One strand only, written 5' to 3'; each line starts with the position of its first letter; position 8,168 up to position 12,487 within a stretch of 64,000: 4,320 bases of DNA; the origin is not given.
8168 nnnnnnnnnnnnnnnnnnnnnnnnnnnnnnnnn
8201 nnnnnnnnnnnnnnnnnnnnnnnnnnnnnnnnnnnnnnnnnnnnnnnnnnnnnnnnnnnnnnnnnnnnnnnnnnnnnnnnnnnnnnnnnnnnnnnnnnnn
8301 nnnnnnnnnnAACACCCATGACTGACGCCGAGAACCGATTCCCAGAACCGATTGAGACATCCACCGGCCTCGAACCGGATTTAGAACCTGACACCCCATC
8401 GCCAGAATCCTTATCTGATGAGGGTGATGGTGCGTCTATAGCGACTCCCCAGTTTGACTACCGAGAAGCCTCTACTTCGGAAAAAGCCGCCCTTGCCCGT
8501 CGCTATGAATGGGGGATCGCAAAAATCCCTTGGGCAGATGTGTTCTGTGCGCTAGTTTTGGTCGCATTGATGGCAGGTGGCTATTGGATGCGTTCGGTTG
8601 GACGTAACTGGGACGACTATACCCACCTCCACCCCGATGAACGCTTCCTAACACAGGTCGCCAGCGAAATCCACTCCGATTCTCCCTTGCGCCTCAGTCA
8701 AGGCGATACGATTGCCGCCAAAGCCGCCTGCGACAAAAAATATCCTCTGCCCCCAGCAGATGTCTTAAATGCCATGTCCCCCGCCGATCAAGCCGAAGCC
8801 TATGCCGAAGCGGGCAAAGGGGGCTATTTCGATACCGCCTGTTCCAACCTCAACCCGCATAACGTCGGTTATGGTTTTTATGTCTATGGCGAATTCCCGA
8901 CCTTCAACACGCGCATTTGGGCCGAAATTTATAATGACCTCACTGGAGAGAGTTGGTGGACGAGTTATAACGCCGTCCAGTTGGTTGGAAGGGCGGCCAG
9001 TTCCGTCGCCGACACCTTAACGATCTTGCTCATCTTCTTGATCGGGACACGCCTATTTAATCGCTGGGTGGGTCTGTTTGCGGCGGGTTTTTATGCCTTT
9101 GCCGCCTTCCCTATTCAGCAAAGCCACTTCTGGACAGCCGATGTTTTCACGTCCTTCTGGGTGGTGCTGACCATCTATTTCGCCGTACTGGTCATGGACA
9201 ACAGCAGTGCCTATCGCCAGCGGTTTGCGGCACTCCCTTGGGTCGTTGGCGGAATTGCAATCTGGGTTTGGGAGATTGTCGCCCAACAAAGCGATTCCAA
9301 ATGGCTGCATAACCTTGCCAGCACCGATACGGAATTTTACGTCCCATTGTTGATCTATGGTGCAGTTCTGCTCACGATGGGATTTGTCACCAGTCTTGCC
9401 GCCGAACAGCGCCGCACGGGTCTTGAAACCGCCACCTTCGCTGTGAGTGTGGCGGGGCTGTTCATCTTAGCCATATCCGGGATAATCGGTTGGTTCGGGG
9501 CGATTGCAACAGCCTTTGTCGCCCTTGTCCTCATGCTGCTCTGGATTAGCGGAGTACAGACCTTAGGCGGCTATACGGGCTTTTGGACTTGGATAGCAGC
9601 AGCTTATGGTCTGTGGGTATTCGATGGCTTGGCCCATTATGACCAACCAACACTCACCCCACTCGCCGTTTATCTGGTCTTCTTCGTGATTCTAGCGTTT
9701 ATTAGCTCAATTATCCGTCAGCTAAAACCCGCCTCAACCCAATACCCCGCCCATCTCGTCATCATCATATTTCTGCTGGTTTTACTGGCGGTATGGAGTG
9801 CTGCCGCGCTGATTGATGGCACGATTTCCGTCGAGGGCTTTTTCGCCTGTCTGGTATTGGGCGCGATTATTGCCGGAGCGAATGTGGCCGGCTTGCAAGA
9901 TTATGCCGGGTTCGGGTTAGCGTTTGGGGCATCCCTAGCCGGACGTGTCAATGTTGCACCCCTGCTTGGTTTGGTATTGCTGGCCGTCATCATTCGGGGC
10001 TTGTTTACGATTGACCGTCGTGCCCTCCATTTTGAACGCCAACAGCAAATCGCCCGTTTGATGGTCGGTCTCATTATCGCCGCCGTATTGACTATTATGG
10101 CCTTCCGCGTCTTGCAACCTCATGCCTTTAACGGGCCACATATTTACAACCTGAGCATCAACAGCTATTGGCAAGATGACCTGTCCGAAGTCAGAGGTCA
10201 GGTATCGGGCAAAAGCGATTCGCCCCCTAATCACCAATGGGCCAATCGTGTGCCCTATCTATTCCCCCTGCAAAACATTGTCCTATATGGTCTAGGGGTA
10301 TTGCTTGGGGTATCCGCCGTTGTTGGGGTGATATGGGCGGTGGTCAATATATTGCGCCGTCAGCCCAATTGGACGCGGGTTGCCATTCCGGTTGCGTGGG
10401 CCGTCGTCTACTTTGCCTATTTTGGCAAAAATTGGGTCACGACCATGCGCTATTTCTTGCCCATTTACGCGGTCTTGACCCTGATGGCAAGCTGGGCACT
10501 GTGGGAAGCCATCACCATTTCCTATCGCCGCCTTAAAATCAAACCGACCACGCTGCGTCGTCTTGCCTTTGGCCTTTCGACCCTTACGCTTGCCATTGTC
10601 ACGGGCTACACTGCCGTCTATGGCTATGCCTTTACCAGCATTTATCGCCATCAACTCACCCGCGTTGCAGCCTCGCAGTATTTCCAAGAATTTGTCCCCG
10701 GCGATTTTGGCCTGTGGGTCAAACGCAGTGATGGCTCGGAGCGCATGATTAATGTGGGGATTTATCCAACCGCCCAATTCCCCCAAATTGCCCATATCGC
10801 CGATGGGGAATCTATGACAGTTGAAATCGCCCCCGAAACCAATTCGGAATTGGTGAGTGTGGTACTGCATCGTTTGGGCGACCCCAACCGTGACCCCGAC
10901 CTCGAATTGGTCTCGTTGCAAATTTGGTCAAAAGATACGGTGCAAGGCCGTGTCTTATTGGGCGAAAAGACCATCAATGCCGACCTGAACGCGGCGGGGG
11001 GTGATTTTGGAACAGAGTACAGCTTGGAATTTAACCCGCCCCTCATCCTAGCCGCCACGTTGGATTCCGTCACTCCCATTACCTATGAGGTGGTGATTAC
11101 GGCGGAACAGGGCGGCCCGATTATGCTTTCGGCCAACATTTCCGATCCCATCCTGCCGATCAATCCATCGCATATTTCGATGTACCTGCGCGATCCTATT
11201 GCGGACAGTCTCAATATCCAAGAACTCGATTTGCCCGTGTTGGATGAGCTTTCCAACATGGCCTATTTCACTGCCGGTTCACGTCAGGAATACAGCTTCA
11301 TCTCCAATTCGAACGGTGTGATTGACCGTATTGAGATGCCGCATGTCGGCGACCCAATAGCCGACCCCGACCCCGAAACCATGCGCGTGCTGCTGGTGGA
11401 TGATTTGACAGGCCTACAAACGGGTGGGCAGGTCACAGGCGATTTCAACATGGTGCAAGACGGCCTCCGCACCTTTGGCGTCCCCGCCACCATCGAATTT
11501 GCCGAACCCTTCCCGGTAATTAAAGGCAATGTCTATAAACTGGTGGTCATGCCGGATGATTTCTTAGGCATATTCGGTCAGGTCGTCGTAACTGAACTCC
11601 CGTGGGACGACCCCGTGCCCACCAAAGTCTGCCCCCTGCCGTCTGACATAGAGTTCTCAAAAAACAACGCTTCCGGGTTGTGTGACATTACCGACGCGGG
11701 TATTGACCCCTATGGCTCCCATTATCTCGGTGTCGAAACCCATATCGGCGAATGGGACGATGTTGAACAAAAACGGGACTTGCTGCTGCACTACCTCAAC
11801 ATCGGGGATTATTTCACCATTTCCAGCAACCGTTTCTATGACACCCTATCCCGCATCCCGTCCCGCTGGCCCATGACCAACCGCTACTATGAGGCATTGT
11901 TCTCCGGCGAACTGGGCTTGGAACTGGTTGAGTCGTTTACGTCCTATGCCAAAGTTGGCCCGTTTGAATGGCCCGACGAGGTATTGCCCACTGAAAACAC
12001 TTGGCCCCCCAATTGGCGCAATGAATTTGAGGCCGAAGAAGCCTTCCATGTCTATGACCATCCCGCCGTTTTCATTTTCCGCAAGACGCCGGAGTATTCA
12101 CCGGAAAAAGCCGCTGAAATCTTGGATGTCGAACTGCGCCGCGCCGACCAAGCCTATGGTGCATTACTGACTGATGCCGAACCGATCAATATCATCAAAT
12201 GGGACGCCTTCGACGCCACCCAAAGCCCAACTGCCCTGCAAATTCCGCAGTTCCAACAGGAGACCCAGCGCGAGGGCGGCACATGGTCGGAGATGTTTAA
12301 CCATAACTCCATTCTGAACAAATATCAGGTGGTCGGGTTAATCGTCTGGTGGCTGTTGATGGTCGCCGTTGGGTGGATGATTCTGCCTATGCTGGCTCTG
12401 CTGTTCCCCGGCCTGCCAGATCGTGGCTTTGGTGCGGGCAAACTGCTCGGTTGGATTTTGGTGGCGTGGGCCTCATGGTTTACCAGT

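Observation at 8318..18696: A 2370-aa tandem-YYY protein followed by a 1087-aa single-module paralogue: the first copy is degenerate, the second canonical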

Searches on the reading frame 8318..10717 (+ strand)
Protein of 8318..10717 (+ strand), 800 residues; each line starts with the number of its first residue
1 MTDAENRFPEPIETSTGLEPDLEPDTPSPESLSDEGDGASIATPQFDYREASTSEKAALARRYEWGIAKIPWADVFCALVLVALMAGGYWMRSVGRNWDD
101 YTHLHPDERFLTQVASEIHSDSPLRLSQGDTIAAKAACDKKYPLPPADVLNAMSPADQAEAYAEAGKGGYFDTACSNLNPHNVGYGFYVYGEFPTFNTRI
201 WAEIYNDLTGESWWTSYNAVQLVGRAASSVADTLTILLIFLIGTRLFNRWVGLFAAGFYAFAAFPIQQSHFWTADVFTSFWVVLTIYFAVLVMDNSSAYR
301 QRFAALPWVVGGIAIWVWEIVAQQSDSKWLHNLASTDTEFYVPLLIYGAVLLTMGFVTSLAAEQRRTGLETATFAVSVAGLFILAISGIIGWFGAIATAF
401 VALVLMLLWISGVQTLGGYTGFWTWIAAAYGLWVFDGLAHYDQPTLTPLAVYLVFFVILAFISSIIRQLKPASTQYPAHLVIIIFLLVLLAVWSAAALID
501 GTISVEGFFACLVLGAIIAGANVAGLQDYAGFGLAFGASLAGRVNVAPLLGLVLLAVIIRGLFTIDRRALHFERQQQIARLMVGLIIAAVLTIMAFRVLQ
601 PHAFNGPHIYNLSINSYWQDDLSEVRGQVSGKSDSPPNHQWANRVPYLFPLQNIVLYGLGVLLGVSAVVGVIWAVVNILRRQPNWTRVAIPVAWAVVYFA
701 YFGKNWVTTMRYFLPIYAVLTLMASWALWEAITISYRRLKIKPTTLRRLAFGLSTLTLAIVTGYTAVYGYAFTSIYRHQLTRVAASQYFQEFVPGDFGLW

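Call 9: search_protein_families(library=pfam, proteins=[window:8318-10717:+], max_evalue=10)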
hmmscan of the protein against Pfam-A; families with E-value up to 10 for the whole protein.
window:8318-10717:+ (800 aa): 0 families

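Call 10: search_protein_families(library=ncbifam, proteins=[window:8318-10717:+], max_evalue=10)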
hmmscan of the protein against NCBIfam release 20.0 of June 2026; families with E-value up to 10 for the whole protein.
window:8318-10717:+ (800 aa): 2 families
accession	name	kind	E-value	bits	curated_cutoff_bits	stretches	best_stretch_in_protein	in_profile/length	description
TIGR04154.1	archaeo_STT3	subfamily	0.0014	17.1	450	1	193-262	69-136/831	oligosaccharyl transferase, archaeosortase A system-associated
NF040557.1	CAS_Csx27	equivalog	6.6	6.7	65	0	450-495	161-206/223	type VI-B CRISPR accessory protein Csx27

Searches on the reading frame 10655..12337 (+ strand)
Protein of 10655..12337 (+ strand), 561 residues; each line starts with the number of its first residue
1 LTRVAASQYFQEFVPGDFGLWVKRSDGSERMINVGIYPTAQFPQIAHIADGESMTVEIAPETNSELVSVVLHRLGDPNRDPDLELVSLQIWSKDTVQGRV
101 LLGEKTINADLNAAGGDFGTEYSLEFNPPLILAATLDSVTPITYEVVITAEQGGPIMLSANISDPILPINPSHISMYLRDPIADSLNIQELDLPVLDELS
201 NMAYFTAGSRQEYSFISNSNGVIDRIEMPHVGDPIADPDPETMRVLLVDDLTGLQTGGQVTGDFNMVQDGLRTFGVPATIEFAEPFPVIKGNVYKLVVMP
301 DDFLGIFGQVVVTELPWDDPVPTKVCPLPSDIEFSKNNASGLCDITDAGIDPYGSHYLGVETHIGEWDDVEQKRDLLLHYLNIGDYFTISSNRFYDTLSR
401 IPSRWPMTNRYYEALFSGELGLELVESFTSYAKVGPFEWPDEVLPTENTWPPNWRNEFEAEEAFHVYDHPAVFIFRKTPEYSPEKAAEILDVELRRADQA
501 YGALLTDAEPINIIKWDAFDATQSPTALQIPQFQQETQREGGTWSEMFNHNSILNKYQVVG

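Call 9: search_protein_families(library=pfam, proteins=[window:10655-12337:+], max_evalue=10)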
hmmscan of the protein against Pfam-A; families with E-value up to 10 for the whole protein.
window:10655-12337:+ (561 aa): 0 families

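Call 10: search_protein_families(library=ncbifam, proteins=[window:10655-12337:+], max_evalue=10)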
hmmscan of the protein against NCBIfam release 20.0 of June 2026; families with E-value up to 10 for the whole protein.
window:10655-12337:+ (561 aa): 1 family
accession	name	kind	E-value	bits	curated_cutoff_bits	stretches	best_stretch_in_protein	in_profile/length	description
NF012160.0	APH_6_Steno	exception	0.23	10.3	550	1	58-102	89-133/270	APH(6) family putative aminoglycoside O-phosphotransferase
